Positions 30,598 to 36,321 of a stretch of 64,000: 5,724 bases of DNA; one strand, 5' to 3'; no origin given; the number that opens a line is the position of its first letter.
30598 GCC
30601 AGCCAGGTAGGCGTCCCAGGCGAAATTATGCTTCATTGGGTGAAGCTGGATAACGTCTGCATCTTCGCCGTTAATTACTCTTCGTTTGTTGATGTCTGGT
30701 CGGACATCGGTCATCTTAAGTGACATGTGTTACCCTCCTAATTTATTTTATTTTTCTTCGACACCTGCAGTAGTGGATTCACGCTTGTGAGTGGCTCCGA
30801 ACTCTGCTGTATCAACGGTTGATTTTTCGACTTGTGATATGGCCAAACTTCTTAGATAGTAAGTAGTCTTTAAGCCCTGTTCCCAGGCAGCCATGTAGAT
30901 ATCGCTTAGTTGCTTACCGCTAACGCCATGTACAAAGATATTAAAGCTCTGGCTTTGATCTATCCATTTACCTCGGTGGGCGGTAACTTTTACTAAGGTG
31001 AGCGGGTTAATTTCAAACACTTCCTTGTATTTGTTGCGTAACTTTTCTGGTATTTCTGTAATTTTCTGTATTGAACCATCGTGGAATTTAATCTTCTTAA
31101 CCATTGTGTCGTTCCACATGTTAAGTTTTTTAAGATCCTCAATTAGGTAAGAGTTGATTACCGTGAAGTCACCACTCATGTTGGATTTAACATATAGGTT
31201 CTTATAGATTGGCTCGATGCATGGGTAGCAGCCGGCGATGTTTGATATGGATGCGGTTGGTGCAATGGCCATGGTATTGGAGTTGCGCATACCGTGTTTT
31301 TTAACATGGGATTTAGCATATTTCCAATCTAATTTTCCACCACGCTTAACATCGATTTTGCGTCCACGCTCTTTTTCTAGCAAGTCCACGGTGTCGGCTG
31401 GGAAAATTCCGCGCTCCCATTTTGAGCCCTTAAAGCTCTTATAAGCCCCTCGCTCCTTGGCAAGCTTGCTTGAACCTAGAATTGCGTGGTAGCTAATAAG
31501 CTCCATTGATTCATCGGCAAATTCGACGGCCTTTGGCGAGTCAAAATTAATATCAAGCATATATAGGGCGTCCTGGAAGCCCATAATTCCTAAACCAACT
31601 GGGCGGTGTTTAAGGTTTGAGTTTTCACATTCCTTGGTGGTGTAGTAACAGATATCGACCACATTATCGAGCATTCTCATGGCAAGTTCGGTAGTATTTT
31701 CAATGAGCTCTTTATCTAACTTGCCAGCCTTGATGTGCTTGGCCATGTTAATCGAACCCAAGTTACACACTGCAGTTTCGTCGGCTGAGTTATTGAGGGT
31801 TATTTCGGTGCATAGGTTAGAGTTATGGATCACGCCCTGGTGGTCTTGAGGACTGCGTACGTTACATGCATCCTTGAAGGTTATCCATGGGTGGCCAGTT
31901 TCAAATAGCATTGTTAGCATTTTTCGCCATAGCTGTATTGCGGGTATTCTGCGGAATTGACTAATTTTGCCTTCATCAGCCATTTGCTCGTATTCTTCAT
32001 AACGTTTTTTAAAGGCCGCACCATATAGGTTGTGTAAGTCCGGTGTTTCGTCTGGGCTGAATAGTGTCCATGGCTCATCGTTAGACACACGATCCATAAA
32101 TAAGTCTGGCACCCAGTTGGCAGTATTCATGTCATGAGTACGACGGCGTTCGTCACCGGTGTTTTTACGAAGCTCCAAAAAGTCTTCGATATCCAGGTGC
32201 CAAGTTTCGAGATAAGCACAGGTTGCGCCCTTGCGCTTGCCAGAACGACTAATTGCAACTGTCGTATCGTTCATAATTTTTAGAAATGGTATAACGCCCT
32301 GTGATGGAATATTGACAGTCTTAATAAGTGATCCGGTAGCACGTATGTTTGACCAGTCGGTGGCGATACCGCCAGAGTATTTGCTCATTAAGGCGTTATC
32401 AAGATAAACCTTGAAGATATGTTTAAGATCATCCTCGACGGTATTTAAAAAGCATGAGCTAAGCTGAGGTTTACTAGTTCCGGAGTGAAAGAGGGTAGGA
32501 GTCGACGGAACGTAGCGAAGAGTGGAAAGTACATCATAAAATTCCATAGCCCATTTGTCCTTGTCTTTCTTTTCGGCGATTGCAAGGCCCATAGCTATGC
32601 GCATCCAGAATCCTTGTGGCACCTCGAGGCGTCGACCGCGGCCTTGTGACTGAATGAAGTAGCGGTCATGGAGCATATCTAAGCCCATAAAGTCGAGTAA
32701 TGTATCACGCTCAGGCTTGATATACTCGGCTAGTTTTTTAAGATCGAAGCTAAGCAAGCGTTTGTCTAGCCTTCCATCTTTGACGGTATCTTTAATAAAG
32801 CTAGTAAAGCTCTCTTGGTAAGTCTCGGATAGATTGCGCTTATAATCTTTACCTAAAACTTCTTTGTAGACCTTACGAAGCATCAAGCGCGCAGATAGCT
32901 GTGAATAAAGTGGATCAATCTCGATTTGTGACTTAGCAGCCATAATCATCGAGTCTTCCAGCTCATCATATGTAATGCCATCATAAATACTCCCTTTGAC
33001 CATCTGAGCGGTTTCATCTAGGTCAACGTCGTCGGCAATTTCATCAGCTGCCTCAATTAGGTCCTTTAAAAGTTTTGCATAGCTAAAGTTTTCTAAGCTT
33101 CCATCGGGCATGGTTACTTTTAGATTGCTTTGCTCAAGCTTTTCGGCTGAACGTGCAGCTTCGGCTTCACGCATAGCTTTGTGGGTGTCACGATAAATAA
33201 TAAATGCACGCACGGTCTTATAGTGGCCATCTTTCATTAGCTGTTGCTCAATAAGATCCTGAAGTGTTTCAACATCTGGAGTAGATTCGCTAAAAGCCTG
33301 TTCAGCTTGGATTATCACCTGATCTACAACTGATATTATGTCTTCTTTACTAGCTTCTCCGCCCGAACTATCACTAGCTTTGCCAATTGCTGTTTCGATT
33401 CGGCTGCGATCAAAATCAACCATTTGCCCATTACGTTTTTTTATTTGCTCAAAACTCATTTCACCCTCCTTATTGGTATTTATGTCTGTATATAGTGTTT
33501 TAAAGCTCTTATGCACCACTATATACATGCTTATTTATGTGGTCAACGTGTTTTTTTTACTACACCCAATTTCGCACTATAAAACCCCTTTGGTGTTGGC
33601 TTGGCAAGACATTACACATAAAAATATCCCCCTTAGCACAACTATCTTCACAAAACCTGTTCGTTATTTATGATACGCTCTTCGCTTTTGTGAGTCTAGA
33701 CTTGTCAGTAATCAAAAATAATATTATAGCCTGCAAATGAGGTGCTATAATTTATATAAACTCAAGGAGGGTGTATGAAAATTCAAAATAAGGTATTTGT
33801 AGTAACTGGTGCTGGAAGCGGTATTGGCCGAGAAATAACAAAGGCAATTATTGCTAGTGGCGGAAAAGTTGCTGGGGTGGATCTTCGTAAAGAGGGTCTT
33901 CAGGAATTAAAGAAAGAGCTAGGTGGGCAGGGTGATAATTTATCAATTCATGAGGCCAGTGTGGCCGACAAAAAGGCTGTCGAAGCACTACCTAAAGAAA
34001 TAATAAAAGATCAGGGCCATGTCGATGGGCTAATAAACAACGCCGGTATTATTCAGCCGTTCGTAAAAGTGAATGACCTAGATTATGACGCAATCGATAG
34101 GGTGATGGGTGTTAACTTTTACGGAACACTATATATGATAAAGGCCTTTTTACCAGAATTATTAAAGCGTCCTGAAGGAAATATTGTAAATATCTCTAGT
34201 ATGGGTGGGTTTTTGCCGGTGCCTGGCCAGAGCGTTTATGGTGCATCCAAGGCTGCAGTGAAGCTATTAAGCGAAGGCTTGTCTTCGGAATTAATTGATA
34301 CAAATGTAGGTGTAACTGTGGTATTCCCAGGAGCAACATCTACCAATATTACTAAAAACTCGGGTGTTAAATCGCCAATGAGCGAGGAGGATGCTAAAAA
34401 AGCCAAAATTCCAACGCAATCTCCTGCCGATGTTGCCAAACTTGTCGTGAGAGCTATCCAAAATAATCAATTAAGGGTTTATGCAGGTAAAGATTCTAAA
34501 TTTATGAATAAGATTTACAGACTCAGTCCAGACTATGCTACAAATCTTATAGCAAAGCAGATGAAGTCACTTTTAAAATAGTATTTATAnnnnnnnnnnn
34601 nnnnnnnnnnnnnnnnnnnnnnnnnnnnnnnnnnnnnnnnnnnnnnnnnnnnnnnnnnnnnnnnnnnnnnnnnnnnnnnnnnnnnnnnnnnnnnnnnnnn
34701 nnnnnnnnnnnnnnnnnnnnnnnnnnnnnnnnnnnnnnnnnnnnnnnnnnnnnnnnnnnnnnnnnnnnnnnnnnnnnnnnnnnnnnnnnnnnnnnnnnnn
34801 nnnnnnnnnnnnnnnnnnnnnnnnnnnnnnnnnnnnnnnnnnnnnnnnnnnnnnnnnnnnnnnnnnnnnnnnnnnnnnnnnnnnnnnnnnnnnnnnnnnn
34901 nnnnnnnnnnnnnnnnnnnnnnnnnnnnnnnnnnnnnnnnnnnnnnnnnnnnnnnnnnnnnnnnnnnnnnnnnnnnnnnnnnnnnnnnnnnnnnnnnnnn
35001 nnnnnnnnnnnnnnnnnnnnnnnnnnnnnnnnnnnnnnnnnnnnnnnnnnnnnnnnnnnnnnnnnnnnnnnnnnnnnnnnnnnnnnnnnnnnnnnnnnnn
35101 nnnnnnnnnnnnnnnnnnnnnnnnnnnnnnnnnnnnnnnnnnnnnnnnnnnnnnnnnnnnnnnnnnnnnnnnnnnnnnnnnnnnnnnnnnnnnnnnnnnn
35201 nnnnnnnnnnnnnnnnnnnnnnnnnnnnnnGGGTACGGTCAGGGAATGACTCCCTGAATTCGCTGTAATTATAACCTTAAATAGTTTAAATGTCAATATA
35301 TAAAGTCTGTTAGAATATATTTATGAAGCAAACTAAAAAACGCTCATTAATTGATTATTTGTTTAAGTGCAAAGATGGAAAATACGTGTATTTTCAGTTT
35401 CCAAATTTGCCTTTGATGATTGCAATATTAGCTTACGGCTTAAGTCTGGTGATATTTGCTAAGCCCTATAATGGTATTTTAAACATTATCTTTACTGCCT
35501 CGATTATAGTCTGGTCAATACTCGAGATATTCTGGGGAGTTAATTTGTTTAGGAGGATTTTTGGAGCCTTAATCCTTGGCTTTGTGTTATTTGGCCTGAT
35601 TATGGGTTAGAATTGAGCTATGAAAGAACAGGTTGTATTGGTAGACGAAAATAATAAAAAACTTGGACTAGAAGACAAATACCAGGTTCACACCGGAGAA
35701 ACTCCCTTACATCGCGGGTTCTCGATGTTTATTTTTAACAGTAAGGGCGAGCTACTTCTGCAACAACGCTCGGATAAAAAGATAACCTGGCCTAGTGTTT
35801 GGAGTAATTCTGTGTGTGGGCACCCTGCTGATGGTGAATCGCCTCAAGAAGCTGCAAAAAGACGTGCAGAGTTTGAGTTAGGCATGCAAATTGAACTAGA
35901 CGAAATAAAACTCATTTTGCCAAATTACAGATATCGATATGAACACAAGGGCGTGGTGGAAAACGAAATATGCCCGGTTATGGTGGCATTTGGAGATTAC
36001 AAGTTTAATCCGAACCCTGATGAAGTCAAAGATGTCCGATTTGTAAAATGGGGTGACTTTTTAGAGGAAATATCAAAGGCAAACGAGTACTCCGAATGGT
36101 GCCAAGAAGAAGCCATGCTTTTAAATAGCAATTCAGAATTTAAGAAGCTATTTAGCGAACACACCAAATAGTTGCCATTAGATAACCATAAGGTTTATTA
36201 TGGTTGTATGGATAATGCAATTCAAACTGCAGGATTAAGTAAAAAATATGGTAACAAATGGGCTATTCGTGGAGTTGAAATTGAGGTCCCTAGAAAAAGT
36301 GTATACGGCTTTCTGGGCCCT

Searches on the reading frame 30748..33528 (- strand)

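Call 21: search_protein_families(library=pfam, proteins=[window:30748-33528:-], max_evalue=0.0001)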
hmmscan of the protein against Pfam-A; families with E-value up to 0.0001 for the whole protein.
window:30748-33528:- (926 aa): 3 families
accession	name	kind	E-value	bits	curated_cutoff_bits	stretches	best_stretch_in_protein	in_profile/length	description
PF02867.20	Ribonuc_red_lgC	-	1.2e-190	635.1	23.9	1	357-892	1-523/523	Ribonucleotide reductase, barrel domain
PF03477.21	ATP-cone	-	3.3e-26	92.1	25.8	1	28-117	2-87/88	ATP cone domain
PF00317.26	Ribonuc_red_lgN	-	1.7e-22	79.7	28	1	277-353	2-76/77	Ribonucleotide reductase, all-alpha domain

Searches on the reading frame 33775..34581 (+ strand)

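Call 9: search_protein_families(library=pfam, proteins=[window:33775-34581:+], max_evalue=0.001)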
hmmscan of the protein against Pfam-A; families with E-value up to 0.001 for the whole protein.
window:33775-34581:+ (268 aa): 4 families
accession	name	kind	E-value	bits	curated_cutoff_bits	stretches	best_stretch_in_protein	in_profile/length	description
PF00106.31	adh_short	-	1.1e-53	182.1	26.6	1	6-196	1-190/195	short chain dehydrogenase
PF13561.12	adh_short_C2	-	1.1e-37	130.3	27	1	12-225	1-214/236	Enoyl-(Acyl carrier protein) reductase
PF08659.16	KR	-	3.3e-14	53.6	22.6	1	8-165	3-159/180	KR domain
PF01370.27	Epimerase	-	0.0001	22.3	20.9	1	9-164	2-151/240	NAD dependent epimerase/dehydratase family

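Call 23: search_protein_families(library=ncbifam, proteins=[window:33775-34581:+], max_evalue=0.001)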
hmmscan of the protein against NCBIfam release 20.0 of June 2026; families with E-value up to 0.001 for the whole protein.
window:33775-34581:+ (268 aa): 224 families (the best 25 are shown)
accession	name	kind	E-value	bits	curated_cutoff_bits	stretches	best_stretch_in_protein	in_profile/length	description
NF004825.0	PRK06181.1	equivalog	2.7e-50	171.2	215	1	2-265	3-265/268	SDR family oxidoreductase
NF005559.1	PRK07231.1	subfamily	7.3e-47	159.9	215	1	3-224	2-225/249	glucose 1-dehydrogenase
NF005878.0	PRK07825.1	subfamily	9.1e-47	159.7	287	1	2-264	6-253/278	short chain dehydrogenase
NF004514.1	PRK05855.1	equivalog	1.5e-46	159.2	455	1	3-256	311-571/578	SDR family oxidoreductase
NF006123.0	PRK08267.1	equivalog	2.9e-46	157.8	261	1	7-264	4-257/261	SDR family oxidoreductase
NF004196.0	PRK05650.1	equivalog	1.4e-42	145.6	297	1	6-262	3-259/272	SDR family oxidoreductase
NF006565.0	PRK09072.1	equivalog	2.1e-42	145.5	238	1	1-266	1-256/265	SDR family oxidoreductase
NF004823.0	PRK06179.1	subfamily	6e-42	143.9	310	1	3-256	3-259/271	oxidoreductase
NF004526.0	PRK05872.1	subfamily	6.2e-42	143.7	276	1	2-247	7-252/297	short-chain dehydrogenase/reductase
NF009466.0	PRK12826.1-2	subfamily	2.1e-41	142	222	1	4-225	2-223/248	3-oxoacyl-ACP reductase FabG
NF005539.0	PRK07201.1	equivalog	4.5e-41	141.3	549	1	2-258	367-613/657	SDR family oxidoreductase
NF005881.0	PRK07832.1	equivalog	1.6e-40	139.1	296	1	2-251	6-261/287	SDR family oxidoreductase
NF004824.0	PRK06180.1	subfamily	1.1e-39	136.3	298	1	4-209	3-204/279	oxidoreductase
NF005806.0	PRK07666.1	equivalog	1.1e-39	136.2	286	1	2-232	4-225/239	3-ketoacyl-ACP reductase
NF005495.0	PRK07109.1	subfamily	1.7e-39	136.1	264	1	2-263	5-263/334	SDR family oxidoreductase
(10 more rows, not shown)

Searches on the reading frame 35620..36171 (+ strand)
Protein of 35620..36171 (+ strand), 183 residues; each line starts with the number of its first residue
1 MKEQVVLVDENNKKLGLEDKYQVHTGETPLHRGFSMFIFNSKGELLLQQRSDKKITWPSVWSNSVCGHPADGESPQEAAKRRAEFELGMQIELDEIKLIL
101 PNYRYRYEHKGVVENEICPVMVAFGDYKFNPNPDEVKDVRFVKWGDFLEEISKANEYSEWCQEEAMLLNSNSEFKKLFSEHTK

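Call 9: search_protein_families(library=pfam, proteins=[window:35620-36171:+], max_evalue=0.001)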
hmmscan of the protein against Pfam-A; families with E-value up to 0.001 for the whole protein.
window:35620-36171:+ (183 aa): 1 family
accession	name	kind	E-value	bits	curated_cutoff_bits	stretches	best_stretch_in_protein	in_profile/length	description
PF00293.34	NUDIX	-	5.9e-18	65.6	21.1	1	30-149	2-119/134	NUDIX domain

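Call 23: search_protein_families(library=ncbifam, proteins=[window:35620-36171:+], max_evalue=0.001)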
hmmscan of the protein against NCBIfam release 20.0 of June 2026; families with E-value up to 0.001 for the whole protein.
window:35620-36171:+ (183 aa): 6 families
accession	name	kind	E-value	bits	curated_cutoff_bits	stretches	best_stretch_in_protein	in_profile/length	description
NF002995.0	PRK03759.1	equivalog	3.8e-61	206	127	1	2-174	6-178/185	isopentenyl-diphosphate Delta-isomerase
TIGR02150.1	IPP_isom_1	equivalog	3.1e-41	140.9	105.8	1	5-162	1-156/159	isopentenyl-diphosphate delta-isomerase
NF041653.1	Nud_hyd_Meth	equivalog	3.2e-08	33.5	300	1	7-96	4-91/170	Nudix hydrolase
NF011922.0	PRK15393.1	equivalog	3.1e-07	30.2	152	1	3-89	11-96/182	NUDIX hydrolase YfcD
NF006961.0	PRK09438.1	equivalog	0.00011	21.7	103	1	37-108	14-80/151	dihydroneopterin triphosphate diphosphatase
NF041652.1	Nud_hyd_Dein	equivalog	0.0003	21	200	1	31-148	13-128/152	Nudix hydrolase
